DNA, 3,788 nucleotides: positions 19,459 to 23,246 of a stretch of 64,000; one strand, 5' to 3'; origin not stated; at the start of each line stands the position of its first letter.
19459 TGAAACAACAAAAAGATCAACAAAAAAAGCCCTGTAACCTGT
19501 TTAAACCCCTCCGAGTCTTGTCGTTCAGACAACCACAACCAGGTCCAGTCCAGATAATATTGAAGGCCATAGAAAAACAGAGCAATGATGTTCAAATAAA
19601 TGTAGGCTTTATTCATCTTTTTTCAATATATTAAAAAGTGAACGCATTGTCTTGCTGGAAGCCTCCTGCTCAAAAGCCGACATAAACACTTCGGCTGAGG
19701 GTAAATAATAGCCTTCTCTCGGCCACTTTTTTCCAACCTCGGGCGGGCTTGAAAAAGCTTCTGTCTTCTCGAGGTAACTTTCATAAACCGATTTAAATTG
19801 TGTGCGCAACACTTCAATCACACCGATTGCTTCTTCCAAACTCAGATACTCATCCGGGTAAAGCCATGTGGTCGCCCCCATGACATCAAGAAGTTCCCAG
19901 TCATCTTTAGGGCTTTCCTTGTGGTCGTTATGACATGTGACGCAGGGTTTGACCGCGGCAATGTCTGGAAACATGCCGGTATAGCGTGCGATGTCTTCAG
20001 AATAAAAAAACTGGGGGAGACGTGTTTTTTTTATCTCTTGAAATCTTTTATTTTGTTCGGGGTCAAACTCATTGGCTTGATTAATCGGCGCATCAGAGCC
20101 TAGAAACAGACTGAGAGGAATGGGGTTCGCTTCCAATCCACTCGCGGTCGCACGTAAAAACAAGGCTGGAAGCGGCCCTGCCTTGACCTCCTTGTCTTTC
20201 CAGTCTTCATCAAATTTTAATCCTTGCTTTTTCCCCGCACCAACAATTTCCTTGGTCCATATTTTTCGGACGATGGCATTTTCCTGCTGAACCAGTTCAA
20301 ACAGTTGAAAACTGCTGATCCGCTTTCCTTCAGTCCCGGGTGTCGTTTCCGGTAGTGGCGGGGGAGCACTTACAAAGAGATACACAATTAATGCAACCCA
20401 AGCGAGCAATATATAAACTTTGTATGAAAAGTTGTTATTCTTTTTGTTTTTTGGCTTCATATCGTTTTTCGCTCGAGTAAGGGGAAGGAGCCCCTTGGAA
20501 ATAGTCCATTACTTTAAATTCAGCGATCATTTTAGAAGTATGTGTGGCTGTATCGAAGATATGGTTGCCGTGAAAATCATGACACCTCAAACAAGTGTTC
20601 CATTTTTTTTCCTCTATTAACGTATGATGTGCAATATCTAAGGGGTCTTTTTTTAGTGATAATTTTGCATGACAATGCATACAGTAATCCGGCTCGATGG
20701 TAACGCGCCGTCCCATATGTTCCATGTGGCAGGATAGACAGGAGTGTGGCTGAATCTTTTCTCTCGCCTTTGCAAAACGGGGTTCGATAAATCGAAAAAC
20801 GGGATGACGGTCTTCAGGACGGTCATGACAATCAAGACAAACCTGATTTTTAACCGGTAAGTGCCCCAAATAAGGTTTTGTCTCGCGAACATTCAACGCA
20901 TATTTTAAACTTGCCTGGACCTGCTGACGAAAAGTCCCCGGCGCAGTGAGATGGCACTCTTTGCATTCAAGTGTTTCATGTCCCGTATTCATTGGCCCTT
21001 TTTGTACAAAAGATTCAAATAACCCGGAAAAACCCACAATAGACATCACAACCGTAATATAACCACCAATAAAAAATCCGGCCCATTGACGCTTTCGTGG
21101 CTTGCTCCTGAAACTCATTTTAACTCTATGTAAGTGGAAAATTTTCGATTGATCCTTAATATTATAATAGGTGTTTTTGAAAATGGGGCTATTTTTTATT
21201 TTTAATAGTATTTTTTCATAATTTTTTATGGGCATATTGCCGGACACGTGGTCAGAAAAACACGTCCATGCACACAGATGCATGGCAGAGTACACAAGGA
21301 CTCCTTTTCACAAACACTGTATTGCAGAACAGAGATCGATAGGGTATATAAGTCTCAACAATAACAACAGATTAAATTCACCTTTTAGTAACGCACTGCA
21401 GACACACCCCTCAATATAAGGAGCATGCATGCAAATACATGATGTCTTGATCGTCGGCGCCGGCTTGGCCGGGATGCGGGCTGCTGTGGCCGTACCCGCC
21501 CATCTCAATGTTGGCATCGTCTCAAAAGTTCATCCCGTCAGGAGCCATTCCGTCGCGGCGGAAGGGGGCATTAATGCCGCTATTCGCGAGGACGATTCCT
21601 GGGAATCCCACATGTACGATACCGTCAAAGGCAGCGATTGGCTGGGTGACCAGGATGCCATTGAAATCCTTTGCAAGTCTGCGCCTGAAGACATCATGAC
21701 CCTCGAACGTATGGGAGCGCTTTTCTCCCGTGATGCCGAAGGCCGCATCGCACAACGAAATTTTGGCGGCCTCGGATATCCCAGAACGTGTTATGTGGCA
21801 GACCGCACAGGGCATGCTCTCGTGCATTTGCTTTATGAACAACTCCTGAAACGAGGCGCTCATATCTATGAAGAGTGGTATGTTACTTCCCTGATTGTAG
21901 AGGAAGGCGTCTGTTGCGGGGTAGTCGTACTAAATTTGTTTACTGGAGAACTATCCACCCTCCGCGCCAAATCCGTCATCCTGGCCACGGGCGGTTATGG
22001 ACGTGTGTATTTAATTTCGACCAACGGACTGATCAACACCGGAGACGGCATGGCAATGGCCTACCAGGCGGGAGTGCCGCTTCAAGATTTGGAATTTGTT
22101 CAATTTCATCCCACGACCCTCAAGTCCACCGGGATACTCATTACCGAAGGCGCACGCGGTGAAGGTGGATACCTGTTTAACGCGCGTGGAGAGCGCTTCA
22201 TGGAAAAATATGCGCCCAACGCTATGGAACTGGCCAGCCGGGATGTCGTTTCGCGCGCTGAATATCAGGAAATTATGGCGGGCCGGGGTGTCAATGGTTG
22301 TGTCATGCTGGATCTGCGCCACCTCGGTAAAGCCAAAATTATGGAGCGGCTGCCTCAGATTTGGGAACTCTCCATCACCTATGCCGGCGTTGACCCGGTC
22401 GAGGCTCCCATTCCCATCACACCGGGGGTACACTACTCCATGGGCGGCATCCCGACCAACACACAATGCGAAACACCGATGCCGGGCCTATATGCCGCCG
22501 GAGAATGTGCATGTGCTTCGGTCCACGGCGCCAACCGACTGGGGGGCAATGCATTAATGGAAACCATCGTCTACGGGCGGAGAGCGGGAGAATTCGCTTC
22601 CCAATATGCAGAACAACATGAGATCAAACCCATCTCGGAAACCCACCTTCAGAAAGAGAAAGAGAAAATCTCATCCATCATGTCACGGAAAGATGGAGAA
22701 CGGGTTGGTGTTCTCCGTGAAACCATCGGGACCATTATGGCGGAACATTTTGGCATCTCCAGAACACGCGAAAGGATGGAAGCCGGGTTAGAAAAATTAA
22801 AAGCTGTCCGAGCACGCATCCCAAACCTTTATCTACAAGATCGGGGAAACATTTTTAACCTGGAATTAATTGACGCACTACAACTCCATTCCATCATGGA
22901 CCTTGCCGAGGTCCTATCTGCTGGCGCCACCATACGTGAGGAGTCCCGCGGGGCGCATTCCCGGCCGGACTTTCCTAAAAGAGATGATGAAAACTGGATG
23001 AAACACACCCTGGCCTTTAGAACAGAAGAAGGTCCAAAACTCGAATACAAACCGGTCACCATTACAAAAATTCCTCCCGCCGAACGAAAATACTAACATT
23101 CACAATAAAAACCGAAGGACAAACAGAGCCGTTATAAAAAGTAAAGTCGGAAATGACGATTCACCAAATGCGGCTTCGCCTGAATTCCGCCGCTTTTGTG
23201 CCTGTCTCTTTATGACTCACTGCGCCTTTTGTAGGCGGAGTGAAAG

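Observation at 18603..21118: Four-gene operon: pentaheme cytochrome c, DUF3365-like heme protein, His-rich 4-TM protein and an output-less TM-HAMP stub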

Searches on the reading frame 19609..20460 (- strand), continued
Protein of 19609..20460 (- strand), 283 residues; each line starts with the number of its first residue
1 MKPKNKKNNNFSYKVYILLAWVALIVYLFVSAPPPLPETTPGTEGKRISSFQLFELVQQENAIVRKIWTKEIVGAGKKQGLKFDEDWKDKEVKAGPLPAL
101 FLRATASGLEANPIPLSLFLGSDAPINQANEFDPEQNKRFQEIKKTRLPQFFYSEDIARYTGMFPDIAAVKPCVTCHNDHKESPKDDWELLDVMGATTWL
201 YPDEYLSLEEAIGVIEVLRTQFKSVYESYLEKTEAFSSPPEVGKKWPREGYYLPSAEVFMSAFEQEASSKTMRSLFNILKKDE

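Call 89: find_related_loci(query=A1, collection=metagenome_contigs, flank=8000)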
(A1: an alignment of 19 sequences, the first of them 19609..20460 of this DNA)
Query A1 (283 aa) in metagenome_contigs; peptide patterns used: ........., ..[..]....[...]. (x = any residue, [..] = any of these).
502 stretches matched a pattern; 351 encode a relative of the query (tblastn E <= 1e-3); the best 80 are kept; 80 distinct loci.
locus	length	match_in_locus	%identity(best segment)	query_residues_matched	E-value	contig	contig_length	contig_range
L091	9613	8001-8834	64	6-283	5e-126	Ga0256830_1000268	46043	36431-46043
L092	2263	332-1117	64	4-265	1e-124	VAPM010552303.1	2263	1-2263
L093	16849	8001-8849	59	1-283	2e-117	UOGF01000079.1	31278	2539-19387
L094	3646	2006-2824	60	11-283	3e-118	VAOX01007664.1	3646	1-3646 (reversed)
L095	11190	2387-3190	56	7-276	8e-99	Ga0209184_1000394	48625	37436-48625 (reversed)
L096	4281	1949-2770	54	3-277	5e-99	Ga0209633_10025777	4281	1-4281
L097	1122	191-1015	52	6-280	1e-106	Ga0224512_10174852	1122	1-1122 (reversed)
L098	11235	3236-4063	54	3-276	5e-97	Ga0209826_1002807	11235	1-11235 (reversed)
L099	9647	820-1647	54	3-276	5e-97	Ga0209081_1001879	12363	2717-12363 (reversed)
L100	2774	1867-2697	52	2-280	2e-99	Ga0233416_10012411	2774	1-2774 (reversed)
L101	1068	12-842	52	2-280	1e-105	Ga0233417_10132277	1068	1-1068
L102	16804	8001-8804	54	7-276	2e-95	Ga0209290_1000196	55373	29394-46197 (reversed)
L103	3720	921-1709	54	15-277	3e-95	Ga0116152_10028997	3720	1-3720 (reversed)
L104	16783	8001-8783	53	19-281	8e-95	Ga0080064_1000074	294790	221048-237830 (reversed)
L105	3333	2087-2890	55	7-276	1e-95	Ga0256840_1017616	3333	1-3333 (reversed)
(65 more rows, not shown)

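Call 97: list_cluster_members(proteins=[L026:5328-6023:+, L026:6857-7354:+, L081:5291-5983:+, L081:5968-6846:+, P0123, P0110])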
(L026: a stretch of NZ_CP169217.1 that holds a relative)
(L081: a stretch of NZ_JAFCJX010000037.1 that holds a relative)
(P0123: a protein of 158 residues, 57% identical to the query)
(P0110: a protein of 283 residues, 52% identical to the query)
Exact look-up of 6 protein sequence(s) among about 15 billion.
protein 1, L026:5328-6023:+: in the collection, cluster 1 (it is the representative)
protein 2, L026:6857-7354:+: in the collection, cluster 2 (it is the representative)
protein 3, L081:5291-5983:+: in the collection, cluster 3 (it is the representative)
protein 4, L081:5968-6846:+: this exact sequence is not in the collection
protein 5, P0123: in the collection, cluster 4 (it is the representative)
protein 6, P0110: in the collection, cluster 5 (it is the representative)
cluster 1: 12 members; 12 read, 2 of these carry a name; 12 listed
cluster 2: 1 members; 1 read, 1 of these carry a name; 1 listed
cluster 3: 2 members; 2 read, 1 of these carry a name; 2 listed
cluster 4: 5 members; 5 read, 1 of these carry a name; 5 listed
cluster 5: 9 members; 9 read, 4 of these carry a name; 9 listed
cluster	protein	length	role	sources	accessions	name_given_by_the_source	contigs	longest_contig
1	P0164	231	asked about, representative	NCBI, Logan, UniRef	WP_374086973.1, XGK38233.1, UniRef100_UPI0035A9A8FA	cytochrome c3 family protein [Methylomicrobium lacus] | cytochrome c3 family protein n=1 Tax=Methylomicrobium lacus TaxID=136992 ...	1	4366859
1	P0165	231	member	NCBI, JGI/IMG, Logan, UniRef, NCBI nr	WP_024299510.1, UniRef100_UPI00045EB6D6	cytochrome c3 family protein [Methylomicrobium lacus] | cytochrome c3 family protein n=1 Tax=Methylomicrobium lacus TaxID=136992 ...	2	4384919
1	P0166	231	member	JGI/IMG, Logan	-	-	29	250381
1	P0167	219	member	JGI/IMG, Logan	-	-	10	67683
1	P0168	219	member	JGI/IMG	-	-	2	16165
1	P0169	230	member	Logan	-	-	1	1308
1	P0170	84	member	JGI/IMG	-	-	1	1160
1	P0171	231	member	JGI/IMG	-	-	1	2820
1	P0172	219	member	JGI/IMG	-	-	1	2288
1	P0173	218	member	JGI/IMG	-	-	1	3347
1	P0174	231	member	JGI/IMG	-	-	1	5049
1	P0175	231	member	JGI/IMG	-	-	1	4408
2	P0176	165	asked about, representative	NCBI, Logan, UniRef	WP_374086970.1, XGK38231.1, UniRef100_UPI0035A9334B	hypothetical protein [Methylomicrobium lacus] | hypothetical protein n=1 Tax=Methylomicrobium lacus TaxID=136992 RepID=UPI0035A9334B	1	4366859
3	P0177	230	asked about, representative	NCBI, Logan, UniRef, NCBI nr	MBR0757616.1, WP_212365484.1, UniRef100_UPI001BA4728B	cytochrome c3 family protein [Bradyrhizobium jicamae] | cytochrome c3 family protein n=1 Tax=Bradyrhizobium jicamae TaxID=280332 ...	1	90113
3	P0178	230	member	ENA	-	-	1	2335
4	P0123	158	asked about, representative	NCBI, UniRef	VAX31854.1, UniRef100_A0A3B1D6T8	hypothetical protein MNBD_NITROSPIRAE01-1363 [hydrothermal vent metagenome] | Ferric oxidoreductase domain-containing protein n=1 Tax=hydrothermal vent metagenome ...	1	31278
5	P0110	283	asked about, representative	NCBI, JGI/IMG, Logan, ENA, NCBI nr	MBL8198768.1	MAG: DUF3365 domain-containing protein [Chromatiales bacterium] | adenylate cyclase | DUF3365 domain-containing protein [Chromatiales bacterium]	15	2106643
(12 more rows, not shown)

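Call 98: search_protein_families(library=pfam, proteins=[P0176, L002:6845-7312:+], max_evalue=10)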
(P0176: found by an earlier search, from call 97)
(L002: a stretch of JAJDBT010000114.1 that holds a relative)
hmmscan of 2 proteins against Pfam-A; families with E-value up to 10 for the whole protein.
P0176 (165 aa): 1 family
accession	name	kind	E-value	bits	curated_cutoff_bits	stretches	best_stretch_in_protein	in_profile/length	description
PF14358.11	DUF4405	-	1.2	10.2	26.7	1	110-160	6-64/66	Domain of unknown function (DUF4405)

L002:6845-7312:+ (156 aa): 1 family
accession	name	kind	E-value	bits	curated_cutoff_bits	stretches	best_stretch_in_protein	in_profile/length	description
PF03929.21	PepSY_TM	-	0.79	9.9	28.8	1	32-91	131-196/295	PepSY-associated TM region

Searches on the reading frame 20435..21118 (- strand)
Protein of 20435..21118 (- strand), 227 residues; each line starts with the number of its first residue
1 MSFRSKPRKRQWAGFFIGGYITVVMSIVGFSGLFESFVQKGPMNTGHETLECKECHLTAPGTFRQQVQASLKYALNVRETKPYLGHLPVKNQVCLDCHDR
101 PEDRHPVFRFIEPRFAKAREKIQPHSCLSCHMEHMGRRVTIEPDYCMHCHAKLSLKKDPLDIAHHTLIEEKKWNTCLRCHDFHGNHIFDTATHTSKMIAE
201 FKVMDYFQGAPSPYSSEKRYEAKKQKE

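Call 3: search_protein_families(library=pfam, proteins=[window:20435-21118:-], max_evalue=1)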
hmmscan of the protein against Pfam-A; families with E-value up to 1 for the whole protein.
window:20435-21118:- (227 aa): 6 families
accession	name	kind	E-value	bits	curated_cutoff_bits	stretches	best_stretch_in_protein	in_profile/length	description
PF14537.11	Cytochrom_c3_2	-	3.1e-05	24.8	25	1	48-150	5-78/79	Cytochrome c3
PF09699.15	Paired_CXXCH_1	-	4.1e-05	23.6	20.6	1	86-135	1-40/41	Doubled CXXCH motif (Paired_CXXCH_1)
PF14522.11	Cytochrome_C7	-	0.00015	22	24.8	2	48-131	12-66/67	Cytochrome c7 and related cytochrome c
PF22678.1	Cytochrom_c_NrfB-like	-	0.0011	19.9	27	1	52-103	1-45/89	Cytochrome c-type protein NrfB-like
PF02085.21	Cytochrom_CIII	-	0.0053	17.5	22.9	0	47-150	28-101/101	Class III cytochrome C family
PF05495.17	zf-CHY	-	0.46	11.4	31.3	0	171-195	16-42/68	CHY zinc finger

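Call 4: search_protein_families(library=ncbifam, proteins=[window:20435-21118:-], max_evalue=1)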
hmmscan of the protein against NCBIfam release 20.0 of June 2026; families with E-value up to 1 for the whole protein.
window:20435-21118:- (227 aa): 4 families
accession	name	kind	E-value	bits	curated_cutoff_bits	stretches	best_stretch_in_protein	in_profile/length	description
NF045713.1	CxxCH_16_HmcA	equivalog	0.0011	17.7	400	2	90-153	197-255/541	sulfate respiration complex hexadecaheme cytochrome HmcA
TIGR04067.1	oc_CLOSPO_01332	equivalog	0.0046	17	45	1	109-150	2-41/59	Apre_1838 family putative sactipeptide bacteriocin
TIGR01905.1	paired_CXXCH_1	subfamily_domain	0.011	15.7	25.2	1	86-99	1-14/41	doubled CXXCH domain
NF002796.0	PRK02935.1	equivalog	0.33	10.8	108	0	138-158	81-101/118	hypothetical protein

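Call 54: search_solved_structures(query=A7, max_evalue=1, show_alignments=2)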
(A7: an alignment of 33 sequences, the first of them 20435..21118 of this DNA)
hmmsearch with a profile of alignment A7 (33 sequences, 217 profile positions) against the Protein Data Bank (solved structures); distinct sequences matched with E-value up to 1: 15.
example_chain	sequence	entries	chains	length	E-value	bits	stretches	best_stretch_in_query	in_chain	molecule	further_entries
2zo5_A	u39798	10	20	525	0.0002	24.2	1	20-174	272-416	Eight-heme nitrite reductase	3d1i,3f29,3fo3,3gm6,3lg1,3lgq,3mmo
2ot4_A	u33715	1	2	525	0.0002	24.2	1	20-174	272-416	Eight-heme nitrite reductase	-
4q0t_A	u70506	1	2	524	0.00035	23.4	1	20-174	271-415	Eight-heme nitrite reductase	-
3owm_A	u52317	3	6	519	0.00039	23.2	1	20-174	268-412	Eight-heme nitrite reductase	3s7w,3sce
3uu9_A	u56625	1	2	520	0.00039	23.2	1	20-174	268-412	Eight-heme nitrite reductase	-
3rkh_A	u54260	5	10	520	0.00039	23.2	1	20-174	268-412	Eight-heme nitrite reductase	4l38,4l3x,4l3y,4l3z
4q4u_A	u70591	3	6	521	0.00039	23.2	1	20-174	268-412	Eight-heme nitrite reductase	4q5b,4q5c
1z1n_X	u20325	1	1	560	0.0092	18.8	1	81-144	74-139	sixteen heme cytochrome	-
1oah_A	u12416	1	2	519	0.033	16.9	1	25-92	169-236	CYTOCHROME C NITRITE REDUCTASE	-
2j7a_C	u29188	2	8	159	0.1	15.4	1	112-154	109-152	CYTOCHROME C QUINOL DEHYDROGENASE NRFH | NAPC/NIRT CYTOCHROME C FAMILY PROTEIN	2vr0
9yuq_N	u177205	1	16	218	0.1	15.3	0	117-145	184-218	Putative multiheme cytochrome c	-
1m1p_A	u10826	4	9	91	0.69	12.6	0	117-159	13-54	Small tetraheme cytochrome c | Periplasmic tetraheme cytochrome c CctA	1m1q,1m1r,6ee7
2k3v_A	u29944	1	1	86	0.8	12.4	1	116-159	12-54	Tetraheme cytochrome c-type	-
1aqe_A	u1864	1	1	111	0.97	12.1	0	85-144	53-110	CYTOCHROME C3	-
1fcd_C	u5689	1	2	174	0.98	12.1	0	167-192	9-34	FLAVOCYTOCHROME C SULFIDE DEHYDROGENASE (CYTOCHROME SUBUNIT)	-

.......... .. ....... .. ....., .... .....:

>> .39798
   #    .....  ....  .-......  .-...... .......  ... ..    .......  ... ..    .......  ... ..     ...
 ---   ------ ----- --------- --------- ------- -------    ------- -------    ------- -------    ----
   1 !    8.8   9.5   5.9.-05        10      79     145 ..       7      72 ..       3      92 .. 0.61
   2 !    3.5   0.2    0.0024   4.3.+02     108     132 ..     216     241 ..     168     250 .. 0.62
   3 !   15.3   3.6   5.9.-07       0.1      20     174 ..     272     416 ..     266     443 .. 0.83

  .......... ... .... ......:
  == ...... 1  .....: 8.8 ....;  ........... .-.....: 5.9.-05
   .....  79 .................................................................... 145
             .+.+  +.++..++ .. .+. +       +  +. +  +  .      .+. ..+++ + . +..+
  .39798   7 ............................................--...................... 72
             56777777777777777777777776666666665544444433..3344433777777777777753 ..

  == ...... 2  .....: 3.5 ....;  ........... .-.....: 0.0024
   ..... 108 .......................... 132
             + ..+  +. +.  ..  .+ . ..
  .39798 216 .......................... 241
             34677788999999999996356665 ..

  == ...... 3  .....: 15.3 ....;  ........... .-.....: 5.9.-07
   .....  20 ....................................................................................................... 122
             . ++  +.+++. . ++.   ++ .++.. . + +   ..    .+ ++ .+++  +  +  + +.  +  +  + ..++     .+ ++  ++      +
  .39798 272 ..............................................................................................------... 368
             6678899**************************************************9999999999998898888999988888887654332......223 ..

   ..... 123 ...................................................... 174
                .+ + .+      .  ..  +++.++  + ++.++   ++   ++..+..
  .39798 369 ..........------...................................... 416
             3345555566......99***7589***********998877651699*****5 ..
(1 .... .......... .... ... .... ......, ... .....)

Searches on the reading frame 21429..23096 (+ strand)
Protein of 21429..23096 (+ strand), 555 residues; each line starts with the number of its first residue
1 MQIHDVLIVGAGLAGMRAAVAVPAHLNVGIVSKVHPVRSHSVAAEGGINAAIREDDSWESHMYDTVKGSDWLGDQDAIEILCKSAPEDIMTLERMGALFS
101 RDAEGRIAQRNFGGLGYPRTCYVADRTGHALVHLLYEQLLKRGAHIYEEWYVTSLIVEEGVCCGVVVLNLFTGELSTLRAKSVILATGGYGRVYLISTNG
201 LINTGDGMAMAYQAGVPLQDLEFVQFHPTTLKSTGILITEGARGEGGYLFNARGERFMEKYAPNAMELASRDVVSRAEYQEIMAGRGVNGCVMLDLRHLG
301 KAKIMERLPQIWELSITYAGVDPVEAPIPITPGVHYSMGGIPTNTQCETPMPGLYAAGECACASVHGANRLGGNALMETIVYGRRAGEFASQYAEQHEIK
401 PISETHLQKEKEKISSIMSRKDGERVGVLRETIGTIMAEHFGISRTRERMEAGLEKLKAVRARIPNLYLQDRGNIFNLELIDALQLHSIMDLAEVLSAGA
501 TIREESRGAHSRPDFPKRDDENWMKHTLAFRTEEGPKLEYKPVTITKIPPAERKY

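Call 3: search_protein_families(library=pfam, proteins=[window:21429-23096:+], max_evalue=1)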
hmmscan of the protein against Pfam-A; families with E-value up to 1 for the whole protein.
window:21429-23096:+ (555 aa): 10 families
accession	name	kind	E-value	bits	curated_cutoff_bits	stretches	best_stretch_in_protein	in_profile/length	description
PF00890.30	FAD_binding_2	-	1.6e-118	397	20.4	1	5-376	1-414/414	FAD binding domain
PF02910.25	Succ_DH_flav_C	-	2.8e-43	147.4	20.8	1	430-555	1-130/130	Fumarate reductase flavoprotein C-term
PF07992.20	Pyr_redox_2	-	8e-09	35.8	26.1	2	318-366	234-278/291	Pyridine nucleotide-disulphide oxidoreductase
PF03486.20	HI0933_like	-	1.7e-07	31.4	50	1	122-387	102-242/244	HI0933-like protein Rossmann domain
PF01266.30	DAO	-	6.2e-06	26.4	27.9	1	5-196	1-209/353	FAD dependent oxidoreductase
PF01134.28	GIDA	-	0.0021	17.7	22.1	0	5-22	1-18/391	Glucose inhibited division protein A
PF01494.25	FAD_binding_3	-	0.072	12.7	22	0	5-34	3-33/349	FAD binding domain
PF12831.13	FAD_oxidored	-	0.11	12.2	27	0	5-21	1-17/416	FAD dependent oxidoreductase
PF01946.23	Thi4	-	0.11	12.1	26.2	0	4-30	18-46/235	Thi4 family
PF13738.12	Pyr_redox_3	-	0.31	10.7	30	0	176-199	121-144/305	Pyridine nucleotide-disulphide oxidoreductase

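Call 4: search_protein_families(library=ncbifam, proteins=[window:21429-23096:+], max_evalue=1)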
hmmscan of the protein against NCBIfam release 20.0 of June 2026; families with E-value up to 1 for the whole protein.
window:21429-23096:+ (555 aa): 65 families (the best 25 are shown)
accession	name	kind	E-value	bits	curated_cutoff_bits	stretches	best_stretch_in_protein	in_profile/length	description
TIGR01812.1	sdhA_frdA_Gneg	subfamily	6.8e-235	780.9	567.3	1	5-555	1-568/568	succinate dehydrogenase or fumarate reductase, flavoprotein subunit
NF004724.0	PRK06069.1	subfamily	1.3e-215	717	826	1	4-555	6-577/577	succinate dehydrogenase/fumarate reductase flavoprotein subunit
NF004613.0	PRK05945.1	equivalog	9.9e-213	707.9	824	1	1-555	1-575/575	succinate dehydrogenase/fumarate reductase flavoprotein subunit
TIGR01816.1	sdhA_forward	equivalog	1.7e-208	693.5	727.35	1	4-553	3-582/584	succinate dehydrogenase flavoprotein subunit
NF006686.0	PRK09231.1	equivalog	8e-184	612.5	854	1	4-555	6-581/598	fumarate reductase (quinol) flavoprotein subunit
TIGR01176.1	fum_red_Fp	equivalog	4.8e-179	596.7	932.7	1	4-555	4-579/580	fumarate reductase (quinol) flavoprotein subunit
NF005037.0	PRK06452.1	equivalog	6.9e-165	549.8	862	1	4-555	6-566/566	succinate dehydrogenase flavoprotein subunit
NF004900.0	PRK06263.1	equivalog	2e-157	525.1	718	1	4-532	8-537/546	fumarate reductase (CoM/CoB) subunit TfrA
NF042982.1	MFR_Fp_SdhA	equivalog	2.5e-155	518.4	1100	1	4-554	48-612/612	8-methylmenaquinol:fumarate reductase flavoprotein subunit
NF006383.0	PRK08626.1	equivalog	2e-151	505.5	663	2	101-555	130-598/657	fumarate reductase flavoprotein subunit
NF006392.0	PRK08641.1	equivalog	1.1e-131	440.3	855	1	4-555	4-579/593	succinate dehydrogenase flavoprotein subunit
NF005866.0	PRK07803.1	equivalog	2e-125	419.4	819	2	3-265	8-291/631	fumarate reductase/succinate dehydrogenase flavoprotein subunit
TIGR00551.1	nadB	equivalog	6.9e-124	414.2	452.75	1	4-516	3-489/489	L-aspartate oxidase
NF005636.0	PRK07395.1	subfamily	1.1e-120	403.6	723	1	3-529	12-547/560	L-aspartate oxidase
TIGR01811.1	sdhA_Bsu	subfamily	1.5e-113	380.6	541.35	1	6-555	1-603/603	succinate dehydrogenase (quinone) flavoprotein subunit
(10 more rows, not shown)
